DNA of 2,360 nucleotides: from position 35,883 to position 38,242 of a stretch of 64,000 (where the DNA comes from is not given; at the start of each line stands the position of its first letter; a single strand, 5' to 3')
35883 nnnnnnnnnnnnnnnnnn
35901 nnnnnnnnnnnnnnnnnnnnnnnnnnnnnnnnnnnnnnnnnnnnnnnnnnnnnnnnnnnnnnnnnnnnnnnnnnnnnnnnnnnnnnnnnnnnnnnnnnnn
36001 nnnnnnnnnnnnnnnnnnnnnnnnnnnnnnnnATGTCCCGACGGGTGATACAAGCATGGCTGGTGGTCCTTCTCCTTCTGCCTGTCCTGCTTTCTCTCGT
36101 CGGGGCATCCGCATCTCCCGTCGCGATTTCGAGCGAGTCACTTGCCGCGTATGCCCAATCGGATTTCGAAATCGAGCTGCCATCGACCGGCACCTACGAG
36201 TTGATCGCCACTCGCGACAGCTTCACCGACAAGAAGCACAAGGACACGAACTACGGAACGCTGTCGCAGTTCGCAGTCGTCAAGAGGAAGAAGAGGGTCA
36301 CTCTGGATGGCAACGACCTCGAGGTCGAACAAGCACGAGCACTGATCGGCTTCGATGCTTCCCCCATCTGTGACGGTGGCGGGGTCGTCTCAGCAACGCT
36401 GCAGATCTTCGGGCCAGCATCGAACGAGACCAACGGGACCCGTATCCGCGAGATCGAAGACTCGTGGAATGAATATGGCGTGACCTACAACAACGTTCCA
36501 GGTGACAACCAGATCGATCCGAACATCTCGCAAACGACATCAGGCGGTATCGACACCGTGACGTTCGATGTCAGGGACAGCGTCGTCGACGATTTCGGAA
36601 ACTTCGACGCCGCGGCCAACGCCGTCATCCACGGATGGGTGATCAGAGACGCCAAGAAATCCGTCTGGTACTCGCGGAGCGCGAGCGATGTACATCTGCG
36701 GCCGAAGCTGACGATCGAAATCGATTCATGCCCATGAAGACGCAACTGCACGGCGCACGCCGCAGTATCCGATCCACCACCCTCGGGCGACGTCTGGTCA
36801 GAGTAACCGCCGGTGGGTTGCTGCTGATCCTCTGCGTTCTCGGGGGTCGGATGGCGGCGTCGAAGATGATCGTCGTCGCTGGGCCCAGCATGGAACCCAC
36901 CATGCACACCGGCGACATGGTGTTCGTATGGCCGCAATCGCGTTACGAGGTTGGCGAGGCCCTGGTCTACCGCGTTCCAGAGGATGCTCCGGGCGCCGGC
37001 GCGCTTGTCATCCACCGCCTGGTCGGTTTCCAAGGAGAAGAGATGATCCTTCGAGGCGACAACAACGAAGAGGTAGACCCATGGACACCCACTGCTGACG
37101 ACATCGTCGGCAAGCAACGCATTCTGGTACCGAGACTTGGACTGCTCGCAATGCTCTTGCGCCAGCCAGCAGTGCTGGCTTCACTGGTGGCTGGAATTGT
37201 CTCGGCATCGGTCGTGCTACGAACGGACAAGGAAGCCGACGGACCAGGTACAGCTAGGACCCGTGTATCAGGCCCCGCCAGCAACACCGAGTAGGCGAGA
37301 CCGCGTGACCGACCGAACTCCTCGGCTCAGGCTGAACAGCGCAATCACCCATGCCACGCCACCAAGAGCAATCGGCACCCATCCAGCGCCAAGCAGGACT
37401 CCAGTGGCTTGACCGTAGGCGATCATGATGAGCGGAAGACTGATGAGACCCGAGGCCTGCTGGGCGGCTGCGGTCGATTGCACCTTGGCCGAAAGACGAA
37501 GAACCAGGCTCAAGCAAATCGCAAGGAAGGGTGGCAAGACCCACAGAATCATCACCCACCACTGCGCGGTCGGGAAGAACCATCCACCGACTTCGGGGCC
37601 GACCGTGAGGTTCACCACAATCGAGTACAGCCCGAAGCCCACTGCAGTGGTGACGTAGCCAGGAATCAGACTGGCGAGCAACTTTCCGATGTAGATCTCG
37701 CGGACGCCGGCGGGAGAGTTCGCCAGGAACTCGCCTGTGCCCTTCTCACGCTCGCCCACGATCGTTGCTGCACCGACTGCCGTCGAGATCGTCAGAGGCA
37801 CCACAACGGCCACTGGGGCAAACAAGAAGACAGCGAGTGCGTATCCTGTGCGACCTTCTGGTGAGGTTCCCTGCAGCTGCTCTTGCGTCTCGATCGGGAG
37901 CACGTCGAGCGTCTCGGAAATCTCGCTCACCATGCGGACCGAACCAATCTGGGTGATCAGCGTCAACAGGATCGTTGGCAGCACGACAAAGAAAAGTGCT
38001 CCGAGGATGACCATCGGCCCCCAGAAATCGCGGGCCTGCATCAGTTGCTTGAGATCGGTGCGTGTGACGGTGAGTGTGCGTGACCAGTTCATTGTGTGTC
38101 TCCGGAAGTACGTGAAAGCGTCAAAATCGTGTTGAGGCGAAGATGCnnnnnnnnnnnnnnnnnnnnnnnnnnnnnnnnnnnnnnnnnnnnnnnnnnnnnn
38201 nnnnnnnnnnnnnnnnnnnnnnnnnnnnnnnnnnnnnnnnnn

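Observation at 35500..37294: SipW-type signal peptidase operon with two dedicated secreted proteins: possible TasA/TapA-like fibre or matrix module in a high-GC actinobacterium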

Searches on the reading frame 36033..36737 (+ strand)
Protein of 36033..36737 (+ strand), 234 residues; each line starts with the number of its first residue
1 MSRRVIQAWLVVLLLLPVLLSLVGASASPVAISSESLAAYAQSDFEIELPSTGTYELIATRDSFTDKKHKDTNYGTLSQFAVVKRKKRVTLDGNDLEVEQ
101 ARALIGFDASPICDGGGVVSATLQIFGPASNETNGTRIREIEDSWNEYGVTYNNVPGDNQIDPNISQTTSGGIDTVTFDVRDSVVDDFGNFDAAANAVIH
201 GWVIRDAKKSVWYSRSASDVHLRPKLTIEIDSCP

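Call 3: search_protein_families(library=pfam, proteins=[window:36033-36737:+], max_evalue=0.1)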
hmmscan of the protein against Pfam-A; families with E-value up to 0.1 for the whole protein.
window:36033-36737:+ (234 aa): 2 families
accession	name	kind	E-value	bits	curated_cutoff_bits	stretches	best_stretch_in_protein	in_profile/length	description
PF24517.2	CBM96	-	1.5e-15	57.8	26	1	55-201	3-139/164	Carbohydrate-binding module family 96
PF14341.11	PilX_N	-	0.015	15.7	25.5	1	9-42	4-37/51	PilX N-terminal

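Call 4: search_protein_families(library=ncbifam, proteins=[window:36033-36737:+], max_evalue=0.1)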
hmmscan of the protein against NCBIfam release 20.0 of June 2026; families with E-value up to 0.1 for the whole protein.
window:36033-36737:+ (234 aa): 1 family
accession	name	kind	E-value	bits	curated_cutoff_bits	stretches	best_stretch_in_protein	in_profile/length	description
NF033679.1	DNRLRE_dom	domain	1.6e-16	60.8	34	1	62-229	2-164/164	DNRLRE domain-containing protein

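Call 15: search_solved_structures(query=window:36033-36737:+, max_evalue=1)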
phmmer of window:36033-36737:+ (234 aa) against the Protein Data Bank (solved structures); distinct sequences matched with E-value up to 1: 0.

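Call 68: list_cluster_members(proteins=[L053:5965-6399:+, L056:5944-6372:+, L053:6407-6991:+, L056:6387-6974:+, L053:8192-8587:+, L050:4013-4447:+, L055:5965-6399:+, window:35500-36000:+, window:36033-36737:+, window:36734-37294:+])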
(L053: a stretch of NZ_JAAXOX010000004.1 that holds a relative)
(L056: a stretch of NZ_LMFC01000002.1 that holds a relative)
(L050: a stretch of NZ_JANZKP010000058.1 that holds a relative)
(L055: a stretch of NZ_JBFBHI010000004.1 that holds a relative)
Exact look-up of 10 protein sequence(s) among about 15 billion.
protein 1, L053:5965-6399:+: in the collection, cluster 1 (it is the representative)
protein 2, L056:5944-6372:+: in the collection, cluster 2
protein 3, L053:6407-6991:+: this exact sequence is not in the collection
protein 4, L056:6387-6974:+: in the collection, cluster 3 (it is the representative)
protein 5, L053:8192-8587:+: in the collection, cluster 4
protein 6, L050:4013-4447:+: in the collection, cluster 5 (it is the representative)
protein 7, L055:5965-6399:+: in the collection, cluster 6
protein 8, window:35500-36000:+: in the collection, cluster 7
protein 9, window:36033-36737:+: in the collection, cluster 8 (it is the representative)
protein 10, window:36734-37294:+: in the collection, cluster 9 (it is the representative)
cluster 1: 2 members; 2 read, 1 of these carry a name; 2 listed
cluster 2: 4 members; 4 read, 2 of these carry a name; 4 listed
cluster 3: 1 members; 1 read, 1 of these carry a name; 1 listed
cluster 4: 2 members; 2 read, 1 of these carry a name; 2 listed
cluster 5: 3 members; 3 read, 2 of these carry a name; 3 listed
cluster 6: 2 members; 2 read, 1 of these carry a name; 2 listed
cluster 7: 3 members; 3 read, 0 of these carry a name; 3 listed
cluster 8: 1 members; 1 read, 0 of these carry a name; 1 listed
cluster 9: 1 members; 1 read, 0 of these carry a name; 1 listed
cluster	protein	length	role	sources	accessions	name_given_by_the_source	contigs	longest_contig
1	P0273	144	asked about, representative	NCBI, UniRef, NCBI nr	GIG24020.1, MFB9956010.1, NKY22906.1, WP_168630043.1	hypothetical protein [Cellulomonas denverensis] | Uncharacterized protein n=1 Tax=Cellulomonas denverensis TaxID=264297 ...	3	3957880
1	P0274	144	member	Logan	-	-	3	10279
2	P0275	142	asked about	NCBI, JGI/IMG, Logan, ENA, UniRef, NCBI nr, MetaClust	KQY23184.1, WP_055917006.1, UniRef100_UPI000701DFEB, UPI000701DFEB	hypothetical protein ASD16_11485 [Cellulomonas sp. Root485] | hypothetical protein | hypothetical protein n=1 Tax=Cellulomonas sp. Root485 TaxID=1736546 RepID=UPI000701DFEB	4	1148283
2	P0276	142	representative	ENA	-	-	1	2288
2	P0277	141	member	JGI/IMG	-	hypothetical protein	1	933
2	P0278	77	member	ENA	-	-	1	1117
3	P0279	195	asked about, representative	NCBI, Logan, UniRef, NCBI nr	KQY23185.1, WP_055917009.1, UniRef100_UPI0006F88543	hypothetical protein ASD16_11490 [Cellulomonas sp. Root485] | signal peptidase I n=1 Tax=Cellulomonas sp. Root485 TaxID=1736546 RepID=UPI0006F88543 | signal peptidase I [Cellulomonas sp. Root485]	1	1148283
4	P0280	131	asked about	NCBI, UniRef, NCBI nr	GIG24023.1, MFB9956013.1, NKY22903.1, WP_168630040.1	hypothetical protein [Cellulomonas denverensis] | Uncharacterized protein n=1 Tax=Cellulomonas denverensis TaxID=264297 ...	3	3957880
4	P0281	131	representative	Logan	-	-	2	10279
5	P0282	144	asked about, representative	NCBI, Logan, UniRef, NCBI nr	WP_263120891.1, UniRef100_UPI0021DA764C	hypothetical protein [Cellulomonas sp. RIT-PI-Y] | hypothetical protein n=1 Tax=Cellulomonas sp. RIT-PI-Y TaxID=3035297 RepID=UPI0021DA764C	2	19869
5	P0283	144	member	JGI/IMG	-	hypothetical protein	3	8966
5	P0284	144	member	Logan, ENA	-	-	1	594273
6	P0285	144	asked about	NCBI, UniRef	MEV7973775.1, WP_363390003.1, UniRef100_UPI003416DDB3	hypothetical protein [Cellulomonas sp. NPDC089187] | hypothetical protein n=1 Tax=Cellulomonas sp. NPDC089187 TaxID=3154970 RepID=UPI003416DDB3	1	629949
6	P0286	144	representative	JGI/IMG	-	-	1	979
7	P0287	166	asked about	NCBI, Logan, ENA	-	-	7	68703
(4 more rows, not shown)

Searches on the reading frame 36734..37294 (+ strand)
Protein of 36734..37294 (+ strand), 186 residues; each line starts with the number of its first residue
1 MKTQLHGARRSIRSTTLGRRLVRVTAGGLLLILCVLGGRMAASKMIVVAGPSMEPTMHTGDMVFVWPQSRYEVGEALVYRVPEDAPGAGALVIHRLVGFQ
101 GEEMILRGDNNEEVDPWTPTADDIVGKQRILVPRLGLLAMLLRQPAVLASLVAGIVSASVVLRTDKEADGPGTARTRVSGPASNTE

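Call 3: search_protein_families(library=pfam, proteins=[window:36734-37294:+], max_evalue=0.1)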
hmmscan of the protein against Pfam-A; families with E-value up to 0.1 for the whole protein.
window:36734-37294:+ (186 aa): 2 families
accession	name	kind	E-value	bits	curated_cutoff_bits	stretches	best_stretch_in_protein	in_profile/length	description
PF00717.28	Peptidase_S24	-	1e-06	28.8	23.3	1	44-121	36-105/116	Peptidase S24-like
PF10502.14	Peptidase_S26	-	1.8e-05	25.2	22.9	1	29-108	9-89/168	Signal peptidase, peptidase S26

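Call 4: search_protein_families(library=ncbifam, proteins=[window:36734-37294:+], max_evalue=0.1)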
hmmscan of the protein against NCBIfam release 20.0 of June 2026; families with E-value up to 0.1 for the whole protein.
window:36734-37294:+ (186 aa): 4 families
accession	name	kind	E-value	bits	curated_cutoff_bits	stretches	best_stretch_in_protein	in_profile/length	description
TIGR02228.1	sigpep_I_arch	equivalog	2.2e-16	60.1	51.85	1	32-152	19-143/158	signal peptidase I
TIGR02227.1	sigpep_I_bact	equivalog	5.1e-09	36.2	47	1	29-109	6-87/162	signal peptidase I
TIGR02754.1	sod_Ni_protease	equivalog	1.2e-06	28.9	63.25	1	48-112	3-68/90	nickel-type superoxide dismutase maturation protease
NF046067.1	SigPepSipWBacil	equivalog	5.7e-06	26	190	1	46-147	41-145/189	signal peptidase I SipW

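Call 40: search_solved_structures(query=window:36734-37294:+, max_evalue=1, show_alignments=2)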
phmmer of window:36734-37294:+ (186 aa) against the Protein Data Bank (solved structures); distinct sequences matched with E-value up to 1: 8.
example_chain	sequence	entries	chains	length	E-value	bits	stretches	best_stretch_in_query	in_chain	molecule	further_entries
7p2q_A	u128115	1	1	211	1e-07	35.1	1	33-172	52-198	Signal peptidase complex catalytic subunit SEC11C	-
7p2p_A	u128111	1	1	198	8e-07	32.2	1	41-157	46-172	Signal peptidase complex catalytic subunit SEC11A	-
9rjb_A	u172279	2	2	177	3.5e-06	30.1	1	38-144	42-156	Signal peptidase complex catalytic subunit SEC11A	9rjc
4me8_A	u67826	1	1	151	0.049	16.6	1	48-109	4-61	Signal peptidase I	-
8yp6_h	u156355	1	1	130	0.69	12.9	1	123-173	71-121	Small ribosomal subunit protein uS8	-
6dzi_q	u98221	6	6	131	0.7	12.8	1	123-173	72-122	30S ribosomal protein S8 | Small ribosomal subunit protein uS8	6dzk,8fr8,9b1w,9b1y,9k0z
32nj_H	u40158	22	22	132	0.72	12.8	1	123-173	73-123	Small ribosomal subunit protein uS8 | 30S ribosomal protein S8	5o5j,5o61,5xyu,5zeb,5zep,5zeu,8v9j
5v93_h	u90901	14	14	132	0.72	12.8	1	123-173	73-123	30S ribosomal protein S8 | Small ribosomal subunit protein uS8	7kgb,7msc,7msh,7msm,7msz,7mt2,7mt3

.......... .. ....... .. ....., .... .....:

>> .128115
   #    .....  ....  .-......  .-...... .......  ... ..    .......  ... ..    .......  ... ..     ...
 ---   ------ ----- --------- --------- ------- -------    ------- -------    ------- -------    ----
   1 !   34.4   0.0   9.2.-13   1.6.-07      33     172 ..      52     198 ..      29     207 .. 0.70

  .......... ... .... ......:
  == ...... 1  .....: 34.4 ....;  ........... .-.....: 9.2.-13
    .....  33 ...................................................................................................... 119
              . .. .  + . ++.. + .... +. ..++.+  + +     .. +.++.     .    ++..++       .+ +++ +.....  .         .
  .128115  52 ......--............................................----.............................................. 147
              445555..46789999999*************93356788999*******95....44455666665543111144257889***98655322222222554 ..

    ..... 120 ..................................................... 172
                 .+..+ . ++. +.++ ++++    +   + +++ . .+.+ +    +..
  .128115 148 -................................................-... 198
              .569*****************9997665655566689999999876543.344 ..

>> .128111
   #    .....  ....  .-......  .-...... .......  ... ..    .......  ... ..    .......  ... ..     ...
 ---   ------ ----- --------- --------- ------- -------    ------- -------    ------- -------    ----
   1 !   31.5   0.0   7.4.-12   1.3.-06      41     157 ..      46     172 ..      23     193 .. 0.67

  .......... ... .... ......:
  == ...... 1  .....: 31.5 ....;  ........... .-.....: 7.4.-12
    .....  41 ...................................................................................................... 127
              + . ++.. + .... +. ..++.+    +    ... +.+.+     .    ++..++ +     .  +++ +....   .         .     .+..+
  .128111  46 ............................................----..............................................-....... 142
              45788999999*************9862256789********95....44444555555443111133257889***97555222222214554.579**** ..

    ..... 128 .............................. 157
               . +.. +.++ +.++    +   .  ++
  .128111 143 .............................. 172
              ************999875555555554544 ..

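Call 72: find_homologous_proteins(query=window:36734-37294:+, max_evalue=0.00001)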
Query window:36734-37294:+ (186 aa): 17 proteins with E <= 0.00001 among 1096 candidates.
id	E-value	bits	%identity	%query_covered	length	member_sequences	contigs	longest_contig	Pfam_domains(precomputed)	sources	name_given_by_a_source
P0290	1.6e-114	398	100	100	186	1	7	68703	PF00717.29,PF10502.15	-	-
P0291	2.7e-61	224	76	70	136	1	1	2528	PF00717.29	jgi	jgi:signal peptidase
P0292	3.1e-53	198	58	79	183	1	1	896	PF00717.29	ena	-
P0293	2.2e-50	189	53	73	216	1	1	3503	PF00717.29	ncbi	-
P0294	2.2e-49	186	56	79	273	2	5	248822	PF00717.29,PF10502.15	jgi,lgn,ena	jgi:signal peptidase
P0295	3.6e-34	136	49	78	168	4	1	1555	-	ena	-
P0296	2.3e-27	114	47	73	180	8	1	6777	PF00717.29,PF10502.15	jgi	-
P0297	2.4e-26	110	42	75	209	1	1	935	PF00717.29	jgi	jgi:signal peptidase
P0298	2.6e-26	110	46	72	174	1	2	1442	PF00717.29,PF10502.15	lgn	-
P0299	2.8e-26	110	43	77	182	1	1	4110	PF00717.29,PF10502.15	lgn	-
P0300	9.4e-25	105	45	65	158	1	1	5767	PF00717.29,PF10502.15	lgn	-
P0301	2.5e-24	104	48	59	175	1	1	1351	PF00717.29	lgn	-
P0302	2.7e-24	104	43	78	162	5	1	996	PF00717.29,PF10502.15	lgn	-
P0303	6.1e-22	96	44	69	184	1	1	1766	-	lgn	-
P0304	1.4e-21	95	43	63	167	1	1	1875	PF00717.29,PF10502.15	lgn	-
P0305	1.4e-20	92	42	70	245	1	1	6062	-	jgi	jgi:signal peptidase I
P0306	3.8e-15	74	38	88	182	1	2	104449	PF00717.29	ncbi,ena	-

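Call 73: find_encoding_contigs(protein=P0294, flank=4000, max_places=2)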
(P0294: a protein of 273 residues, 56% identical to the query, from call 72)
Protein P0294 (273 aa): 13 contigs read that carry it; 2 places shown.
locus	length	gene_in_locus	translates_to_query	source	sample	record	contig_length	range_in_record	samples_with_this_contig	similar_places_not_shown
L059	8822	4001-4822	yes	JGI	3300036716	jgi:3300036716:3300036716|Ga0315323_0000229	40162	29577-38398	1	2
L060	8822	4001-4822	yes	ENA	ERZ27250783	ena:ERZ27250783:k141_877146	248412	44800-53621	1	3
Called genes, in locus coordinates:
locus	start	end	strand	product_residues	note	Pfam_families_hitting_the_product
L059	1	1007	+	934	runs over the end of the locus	PF00580:UvrD-helicase, PF13604:AAA_30 (faint), PF01443:Viral_helicase1 (faint), PF13245:AAA_19, PF13361:UvrD_C, PF13538:UvrD_C_2, PF00570:HRDC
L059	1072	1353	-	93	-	-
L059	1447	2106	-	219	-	-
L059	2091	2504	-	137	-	PF01475:FUR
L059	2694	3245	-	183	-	-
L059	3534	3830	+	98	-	-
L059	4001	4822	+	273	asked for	PF10502:Peptidase_S26, PF00717:Peptidase_S24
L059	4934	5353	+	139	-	PF01243:PNPOx_N (weak)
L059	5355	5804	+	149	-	-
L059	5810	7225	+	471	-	PF05761:5_nucleotid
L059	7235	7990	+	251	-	PF22234:Rv2466c-like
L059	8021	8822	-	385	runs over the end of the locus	PF00108:Thiolase_N, PF22691:Thiolase_C_1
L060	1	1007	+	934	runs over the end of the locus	PF00580:UvrD-helicase, PF13604:AAA_30 (faint), PF01443:Viral_helicase1 (faint), PF13245:AAA_19, PF13361:UvrD_C, PF13538:UvrD_C_2, PF00570:HRDC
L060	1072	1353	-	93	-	-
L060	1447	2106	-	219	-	-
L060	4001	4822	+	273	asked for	PF10502:Peptidase_S26, PF00717:Peptidase_S24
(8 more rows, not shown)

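Call 74: find_encoding_contigs(protein=P0296, flank=4000, max_places=2)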
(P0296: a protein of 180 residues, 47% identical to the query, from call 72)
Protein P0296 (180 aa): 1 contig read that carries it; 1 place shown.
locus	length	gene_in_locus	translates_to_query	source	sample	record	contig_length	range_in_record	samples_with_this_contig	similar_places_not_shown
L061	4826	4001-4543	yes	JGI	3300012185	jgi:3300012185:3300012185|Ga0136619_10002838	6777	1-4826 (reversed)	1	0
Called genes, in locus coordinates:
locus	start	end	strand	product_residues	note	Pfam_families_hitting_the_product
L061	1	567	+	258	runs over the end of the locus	PF00702:Hydrolase, PF13344:Hydrolase_6, PF13419:HAD_2 (faint), PF13242:Hydrolase_like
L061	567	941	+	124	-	PF01648:ACPS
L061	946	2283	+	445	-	PF03853:YjeF_N, PF01256:Carb_kinase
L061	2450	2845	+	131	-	-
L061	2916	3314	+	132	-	-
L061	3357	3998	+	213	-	PF24517:CBM96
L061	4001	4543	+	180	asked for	PF10502:Peptidase_S26 (weak), PF00717:Peptidase_S24 (weak)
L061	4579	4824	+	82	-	?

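Call 75: find_encoding_contigs(protein=P0306, flank=4000, max_places=2)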
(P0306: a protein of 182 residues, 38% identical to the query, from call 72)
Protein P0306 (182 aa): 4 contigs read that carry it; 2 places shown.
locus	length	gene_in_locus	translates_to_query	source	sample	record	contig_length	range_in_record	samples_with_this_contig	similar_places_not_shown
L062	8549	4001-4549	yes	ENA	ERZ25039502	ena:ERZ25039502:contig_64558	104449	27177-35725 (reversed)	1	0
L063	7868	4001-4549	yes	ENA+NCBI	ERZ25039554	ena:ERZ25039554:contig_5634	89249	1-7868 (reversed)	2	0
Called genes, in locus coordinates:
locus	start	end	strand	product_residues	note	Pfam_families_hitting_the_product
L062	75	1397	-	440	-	PF00815:Histidinol_dh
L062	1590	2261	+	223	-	PF07730:HisKA_3 (weak), PF13581:HATPase_c_2 (weak), PF02518:HATPase_c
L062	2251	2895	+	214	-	PF00072:Response_reg, PF08281:Sigma70_r4_2 (weak), PF00196:GerE, PF13384:HTH_23 (weak)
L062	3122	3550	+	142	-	-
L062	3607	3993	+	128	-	-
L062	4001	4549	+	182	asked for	PF00717:Peptidase_S24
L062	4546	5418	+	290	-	-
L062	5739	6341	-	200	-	PF08386:Abhydrolase_4 (weak)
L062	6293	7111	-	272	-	PF00561:Abhydrolase_1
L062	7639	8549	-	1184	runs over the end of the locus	PF12773:DZR, PF13240:Zn_Ribbon_1 (weak), PF13248:Zn_ribbon_3 (faint), PF24463:DUF7577 (weak), PF00211:Guanylate_cyc, PF13191:AAA_16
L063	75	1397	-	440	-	PF00815:Histidinol_dh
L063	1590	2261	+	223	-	PF07730:HisKA_3 (weak), PF13581:HATPase_c_2 (weak), PF02518:HATPase_c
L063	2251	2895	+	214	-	PF00072:Response_reg, PF08281:Sigma70_r4_2 (weak), PF00196:GerE, PF13384:HTH_23 (weak)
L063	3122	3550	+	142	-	-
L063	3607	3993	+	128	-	-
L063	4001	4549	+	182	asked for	PF00717:Peptidase_S24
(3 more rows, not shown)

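Call 76: find_encoding_contigs(protein=P0305, flank=4000, max_places=2)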
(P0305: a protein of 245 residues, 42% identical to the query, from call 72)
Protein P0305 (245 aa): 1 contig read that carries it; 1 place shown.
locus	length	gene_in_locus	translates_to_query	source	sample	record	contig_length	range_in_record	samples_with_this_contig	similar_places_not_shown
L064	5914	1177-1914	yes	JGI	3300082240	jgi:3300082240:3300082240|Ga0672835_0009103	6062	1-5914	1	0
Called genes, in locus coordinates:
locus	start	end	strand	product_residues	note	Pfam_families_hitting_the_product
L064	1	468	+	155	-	?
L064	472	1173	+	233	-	PF24517:CBM96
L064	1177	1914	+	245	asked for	-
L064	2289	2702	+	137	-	PF07883:Cupin_2, PF02311:AraC_binding (weak)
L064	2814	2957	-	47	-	-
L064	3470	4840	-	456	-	-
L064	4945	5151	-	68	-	-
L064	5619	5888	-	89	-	-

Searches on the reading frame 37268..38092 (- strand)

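Call 3: search_protein_families(library=pfam, proteins=[window:37268-38092:-], max_evalue=0.1)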
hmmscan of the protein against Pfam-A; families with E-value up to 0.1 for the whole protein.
window:37268-38092:- (274 aa): 2 families
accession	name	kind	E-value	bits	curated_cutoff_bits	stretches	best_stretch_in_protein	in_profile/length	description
PF12679.13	ABC2_membrane_2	-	2e-11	44.1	27.2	1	8-219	2-193/283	ABC-2 family transporter protein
PF12698.13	ABC2_membrane_3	-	8e-10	38.8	31.6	1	46-227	124-288/347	ABC-2 family transporter protein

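Call 4: search_protein_families(library=ncbifam, proteins=[window:37268-38092:-], max_evalue=0.1)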
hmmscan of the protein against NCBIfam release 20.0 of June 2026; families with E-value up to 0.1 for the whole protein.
window:37268-38092:- (274 aa): 3 families
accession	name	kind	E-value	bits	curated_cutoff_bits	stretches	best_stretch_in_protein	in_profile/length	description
NF041647.1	ABC_perm_CPBP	equivalog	0.00022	20.1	435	1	75-217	178-323/636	ABC transporter permease subunit/CPBP intramembrane protease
TIGR03518.1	ABC_perm_GldF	equivalog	0.018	15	288.5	1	83-143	46-105/240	gliding motility-associated ABC transporter permease subunit GldF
NF038293.1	permease_SagH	equivalog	0.071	11.9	450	1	102-151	191-240/370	SagH family ABC transporter permease subunit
